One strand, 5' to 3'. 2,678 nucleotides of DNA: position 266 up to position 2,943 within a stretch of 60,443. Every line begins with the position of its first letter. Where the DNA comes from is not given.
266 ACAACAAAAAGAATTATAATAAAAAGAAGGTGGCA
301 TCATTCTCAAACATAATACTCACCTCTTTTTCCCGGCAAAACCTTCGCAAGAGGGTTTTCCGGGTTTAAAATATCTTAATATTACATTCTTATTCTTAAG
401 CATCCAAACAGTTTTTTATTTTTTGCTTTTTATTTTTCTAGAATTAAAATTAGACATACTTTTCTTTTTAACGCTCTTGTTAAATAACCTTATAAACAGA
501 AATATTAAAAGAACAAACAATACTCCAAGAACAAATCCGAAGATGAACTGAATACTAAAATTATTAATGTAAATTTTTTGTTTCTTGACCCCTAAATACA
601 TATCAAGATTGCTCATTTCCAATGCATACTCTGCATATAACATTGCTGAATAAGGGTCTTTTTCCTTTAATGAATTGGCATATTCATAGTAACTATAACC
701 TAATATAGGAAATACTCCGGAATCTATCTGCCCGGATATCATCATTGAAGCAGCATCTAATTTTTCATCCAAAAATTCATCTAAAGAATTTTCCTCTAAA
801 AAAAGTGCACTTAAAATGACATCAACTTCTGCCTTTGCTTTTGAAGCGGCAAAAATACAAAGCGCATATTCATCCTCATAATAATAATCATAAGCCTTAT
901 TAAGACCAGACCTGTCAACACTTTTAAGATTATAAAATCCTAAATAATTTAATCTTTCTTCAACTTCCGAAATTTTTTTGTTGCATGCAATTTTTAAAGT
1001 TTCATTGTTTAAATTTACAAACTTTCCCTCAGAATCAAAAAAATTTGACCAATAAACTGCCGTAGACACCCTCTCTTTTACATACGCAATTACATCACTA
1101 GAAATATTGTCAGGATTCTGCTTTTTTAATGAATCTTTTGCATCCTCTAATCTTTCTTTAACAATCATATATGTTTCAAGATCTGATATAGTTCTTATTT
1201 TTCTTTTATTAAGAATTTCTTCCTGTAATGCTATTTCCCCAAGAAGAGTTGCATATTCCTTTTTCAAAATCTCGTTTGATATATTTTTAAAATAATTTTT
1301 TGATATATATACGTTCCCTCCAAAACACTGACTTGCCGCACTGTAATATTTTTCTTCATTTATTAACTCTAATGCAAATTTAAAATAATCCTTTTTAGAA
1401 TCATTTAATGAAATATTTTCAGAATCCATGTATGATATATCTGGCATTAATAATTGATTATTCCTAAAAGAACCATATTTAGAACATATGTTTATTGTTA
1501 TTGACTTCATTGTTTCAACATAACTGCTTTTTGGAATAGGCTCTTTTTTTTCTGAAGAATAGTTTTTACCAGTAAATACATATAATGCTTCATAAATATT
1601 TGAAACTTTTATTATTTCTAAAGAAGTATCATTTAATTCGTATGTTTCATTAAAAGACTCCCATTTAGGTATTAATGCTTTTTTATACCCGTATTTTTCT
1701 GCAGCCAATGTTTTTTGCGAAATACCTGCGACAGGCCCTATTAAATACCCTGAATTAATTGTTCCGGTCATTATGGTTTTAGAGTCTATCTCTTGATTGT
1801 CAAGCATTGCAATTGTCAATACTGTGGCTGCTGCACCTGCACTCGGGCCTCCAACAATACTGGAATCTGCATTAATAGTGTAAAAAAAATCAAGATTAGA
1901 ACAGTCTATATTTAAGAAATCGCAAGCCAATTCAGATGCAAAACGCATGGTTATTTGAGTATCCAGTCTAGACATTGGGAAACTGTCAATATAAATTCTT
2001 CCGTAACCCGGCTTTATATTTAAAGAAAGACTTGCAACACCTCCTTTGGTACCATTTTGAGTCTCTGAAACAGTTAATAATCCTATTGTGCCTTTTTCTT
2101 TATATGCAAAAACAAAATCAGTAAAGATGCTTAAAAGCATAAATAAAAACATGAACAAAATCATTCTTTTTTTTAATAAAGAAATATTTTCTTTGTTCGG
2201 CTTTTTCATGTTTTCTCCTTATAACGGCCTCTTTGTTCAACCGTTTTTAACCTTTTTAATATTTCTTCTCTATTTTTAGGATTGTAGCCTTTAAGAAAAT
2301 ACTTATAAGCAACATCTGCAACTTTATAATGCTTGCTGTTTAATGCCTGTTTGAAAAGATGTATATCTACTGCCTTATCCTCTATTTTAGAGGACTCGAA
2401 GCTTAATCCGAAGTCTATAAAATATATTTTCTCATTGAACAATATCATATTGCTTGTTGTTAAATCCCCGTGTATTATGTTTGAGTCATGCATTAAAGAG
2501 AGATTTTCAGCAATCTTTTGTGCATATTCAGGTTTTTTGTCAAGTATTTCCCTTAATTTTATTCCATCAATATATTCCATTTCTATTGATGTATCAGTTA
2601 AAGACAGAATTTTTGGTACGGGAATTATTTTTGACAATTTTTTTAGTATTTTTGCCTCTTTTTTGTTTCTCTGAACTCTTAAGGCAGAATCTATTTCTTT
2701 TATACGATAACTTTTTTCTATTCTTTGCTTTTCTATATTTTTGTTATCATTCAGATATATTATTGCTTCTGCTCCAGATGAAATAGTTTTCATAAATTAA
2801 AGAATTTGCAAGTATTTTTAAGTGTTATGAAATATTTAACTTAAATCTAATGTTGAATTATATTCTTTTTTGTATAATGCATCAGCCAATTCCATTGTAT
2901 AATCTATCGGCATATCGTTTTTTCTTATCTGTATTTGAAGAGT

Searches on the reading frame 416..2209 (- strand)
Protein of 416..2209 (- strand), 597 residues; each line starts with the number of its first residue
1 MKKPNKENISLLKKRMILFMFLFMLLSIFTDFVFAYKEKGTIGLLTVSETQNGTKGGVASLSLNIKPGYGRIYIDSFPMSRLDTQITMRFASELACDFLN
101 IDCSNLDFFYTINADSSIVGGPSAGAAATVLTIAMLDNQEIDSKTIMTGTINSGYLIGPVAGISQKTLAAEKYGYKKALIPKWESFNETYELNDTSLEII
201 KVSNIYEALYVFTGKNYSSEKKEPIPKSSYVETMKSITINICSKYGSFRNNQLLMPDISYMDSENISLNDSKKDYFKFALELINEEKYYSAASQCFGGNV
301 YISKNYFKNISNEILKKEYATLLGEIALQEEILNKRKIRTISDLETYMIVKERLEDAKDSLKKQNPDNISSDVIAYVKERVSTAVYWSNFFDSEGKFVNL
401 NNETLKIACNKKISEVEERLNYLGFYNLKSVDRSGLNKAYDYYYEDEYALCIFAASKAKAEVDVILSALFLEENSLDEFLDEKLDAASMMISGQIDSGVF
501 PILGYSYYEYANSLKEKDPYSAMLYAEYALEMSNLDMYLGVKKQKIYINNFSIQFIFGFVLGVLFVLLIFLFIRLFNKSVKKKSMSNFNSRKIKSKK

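Call 13: search_protein_families(library=pfam, proteins=[window:416-2209:-], max_evalue=0.001)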
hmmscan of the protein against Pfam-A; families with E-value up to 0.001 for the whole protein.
window:416-2209:- (597 aa): 1 family
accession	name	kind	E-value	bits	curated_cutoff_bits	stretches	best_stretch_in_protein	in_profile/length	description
PF05362.19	Lon_C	-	3.4e-08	33.8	21.1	1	121-209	109-199/205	Lon protease (S16) C-terminal proteolytic domain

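Call 94: find_encoding_contigs(protein=window:416-2209:-, flank=10000, max_places=2)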
Protein window:416-2209:- (597 aa): 2 contigs read that carry it; 2 places shown.
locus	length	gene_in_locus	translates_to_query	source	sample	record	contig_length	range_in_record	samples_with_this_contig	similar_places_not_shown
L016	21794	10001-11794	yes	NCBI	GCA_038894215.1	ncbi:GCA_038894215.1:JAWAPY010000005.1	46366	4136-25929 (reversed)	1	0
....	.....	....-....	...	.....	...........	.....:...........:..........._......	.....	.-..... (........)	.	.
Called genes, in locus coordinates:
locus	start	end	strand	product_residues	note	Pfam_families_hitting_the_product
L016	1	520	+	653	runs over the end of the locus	-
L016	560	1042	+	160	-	PF24034:DUF7343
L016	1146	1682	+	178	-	PF03713:DUF305, PF13628:DUF4142 (faint)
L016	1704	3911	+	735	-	PF00403:HMA, PF00122:E1-E2_ATPase, PF00702:Hydrolase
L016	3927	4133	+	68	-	PF00403:HMA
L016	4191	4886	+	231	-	-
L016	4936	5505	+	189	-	-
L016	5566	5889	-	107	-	-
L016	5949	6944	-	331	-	PF00044:Gp_dh_N, PF02800:Gp_dh_C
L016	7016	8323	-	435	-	-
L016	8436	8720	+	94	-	PF04032:Rpr2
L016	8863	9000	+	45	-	-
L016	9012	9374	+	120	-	-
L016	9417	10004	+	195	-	PF00069:Pkinase, PF01636:APH (faint), PF07714:PK_Tyr_Ser-Thr (weak), PF01163:RIO1, PF06176:WaaY (weak)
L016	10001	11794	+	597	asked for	PF05362:Lon_C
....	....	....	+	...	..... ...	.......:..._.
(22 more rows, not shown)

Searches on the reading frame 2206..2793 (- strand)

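Call 76: search_protein_families(library=pfam, proteins=[window:2206-2793:-], max_evalue=0.0001)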
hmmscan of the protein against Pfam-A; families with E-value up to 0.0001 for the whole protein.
window:2206-2793:- (195 aa): 5 families
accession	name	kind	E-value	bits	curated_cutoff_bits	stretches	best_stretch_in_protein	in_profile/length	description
PF01163.29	RIO1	-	5.7e-15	55.9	22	1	32-134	44-154/187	RIO domain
PF00069.31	Pkinase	-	7.7e-08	32.5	31.7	1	3-136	6-150/263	Protein kinase domain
PF07714.23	PK_Tyr_Ser-Thr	-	9.4e-07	28.8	23.1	1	3-135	6-153/258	Protein tyrosine and serine/threonine kinase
PF06176.17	WaaY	-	9.6e-07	29.1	20.3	1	60-183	109-227/229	Lipopolysaccharide core biosynthesis protein (WaaY)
PF01636.29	APH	-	1.7e-06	28.5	23.2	0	106-131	170-197/239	Phosphotransferase enzyme family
